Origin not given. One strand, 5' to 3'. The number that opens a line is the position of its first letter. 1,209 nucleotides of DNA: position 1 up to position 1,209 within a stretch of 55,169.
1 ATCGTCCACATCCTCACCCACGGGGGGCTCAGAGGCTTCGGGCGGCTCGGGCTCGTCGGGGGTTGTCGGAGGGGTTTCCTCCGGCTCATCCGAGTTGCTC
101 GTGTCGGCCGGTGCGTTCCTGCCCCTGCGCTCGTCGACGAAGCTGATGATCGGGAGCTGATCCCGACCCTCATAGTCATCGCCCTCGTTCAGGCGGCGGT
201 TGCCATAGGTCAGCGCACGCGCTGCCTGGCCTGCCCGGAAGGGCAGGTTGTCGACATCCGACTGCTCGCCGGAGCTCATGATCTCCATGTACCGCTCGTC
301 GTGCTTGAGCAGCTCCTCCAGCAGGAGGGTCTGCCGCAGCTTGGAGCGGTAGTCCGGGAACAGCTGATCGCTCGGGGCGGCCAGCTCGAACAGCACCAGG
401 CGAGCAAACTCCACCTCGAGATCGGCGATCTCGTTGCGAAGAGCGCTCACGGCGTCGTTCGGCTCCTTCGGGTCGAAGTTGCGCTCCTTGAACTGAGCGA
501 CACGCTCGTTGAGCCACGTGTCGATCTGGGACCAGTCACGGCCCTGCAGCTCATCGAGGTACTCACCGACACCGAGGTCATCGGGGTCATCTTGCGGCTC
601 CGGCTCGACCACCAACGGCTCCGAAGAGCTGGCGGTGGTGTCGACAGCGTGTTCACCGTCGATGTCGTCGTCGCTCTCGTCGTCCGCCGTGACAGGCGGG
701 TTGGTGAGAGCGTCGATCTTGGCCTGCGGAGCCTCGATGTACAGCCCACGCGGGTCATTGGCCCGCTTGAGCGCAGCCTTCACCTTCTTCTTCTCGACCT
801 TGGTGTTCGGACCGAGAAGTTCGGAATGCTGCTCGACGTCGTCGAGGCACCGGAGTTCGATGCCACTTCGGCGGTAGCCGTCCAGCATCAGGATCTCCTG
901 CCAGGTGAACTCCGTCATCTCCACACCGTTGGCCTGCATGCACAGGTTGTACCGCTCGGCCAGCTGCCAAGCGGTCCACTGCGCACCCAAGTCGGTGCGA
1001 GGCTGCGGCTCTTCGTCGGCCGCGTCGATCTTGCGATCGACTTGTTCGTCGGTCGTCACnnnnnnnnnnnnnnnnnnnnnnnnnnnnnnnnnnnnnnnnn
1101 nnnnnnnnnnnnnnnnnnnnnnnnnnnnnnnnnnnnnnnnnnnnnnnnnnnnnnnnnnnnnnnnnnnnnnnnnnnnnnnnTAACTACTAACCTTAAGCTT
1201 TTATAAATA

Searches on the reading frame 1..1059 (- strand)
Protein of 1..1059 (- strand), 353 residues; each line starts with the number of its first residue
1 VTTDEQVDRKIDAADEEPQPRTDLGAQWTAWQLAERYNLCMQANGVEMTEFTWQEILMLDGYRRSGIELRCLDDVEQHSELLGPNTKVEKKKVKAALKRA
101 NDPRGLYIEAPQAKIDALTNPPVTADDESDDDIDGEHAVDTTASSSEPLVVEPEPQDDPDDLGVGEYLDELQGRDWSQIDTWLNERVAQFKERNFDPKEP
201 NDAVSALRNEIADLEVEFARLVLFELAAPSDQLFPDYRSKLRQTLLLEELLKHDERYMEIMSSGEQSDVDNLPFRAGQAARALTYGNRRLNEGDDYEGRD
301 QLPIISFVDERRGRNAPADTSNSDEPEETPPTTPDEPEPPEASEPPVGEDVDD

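Call 77: search_protein_families(library=pfam, proteins=[window:1-1059:-], max_evalue=0.1)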
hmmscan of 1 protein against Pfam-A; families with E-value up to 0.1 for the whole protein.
window:1-1059:- (353 aa): 1 family
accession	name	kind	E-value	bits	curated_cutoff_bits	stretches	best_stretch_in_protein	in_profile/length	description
PF18938.6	aRib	-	0.017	15.4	27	1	86-139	19-68/71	Atypical Rib domain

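Call 78: find_homologous_proteins(query=window:1-1059:-)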
Query window:1-1059:- (353 aa): 8 proteins with E <= 0.001 among 5694 candidates.
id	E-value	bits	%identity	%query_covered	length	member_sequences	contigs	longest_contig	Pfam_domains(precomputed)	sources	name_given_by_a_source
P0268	1.8e-237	806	100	100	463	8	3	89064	-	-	-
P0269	2.3e-164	565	74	98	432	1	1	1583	-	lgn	-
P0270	1.4e-158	546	76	95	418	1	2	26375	-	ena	-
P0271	4.6e-151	521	68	100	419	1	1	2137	-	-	-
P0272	3.6e-147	509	71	96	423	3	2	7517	-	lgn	-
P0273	4.7e-145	502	70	94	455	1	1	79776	-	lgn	-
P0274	3.0e-136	473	67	95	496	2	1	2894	-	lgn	-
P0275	7.1e-124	432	60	99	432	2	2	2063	-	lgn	-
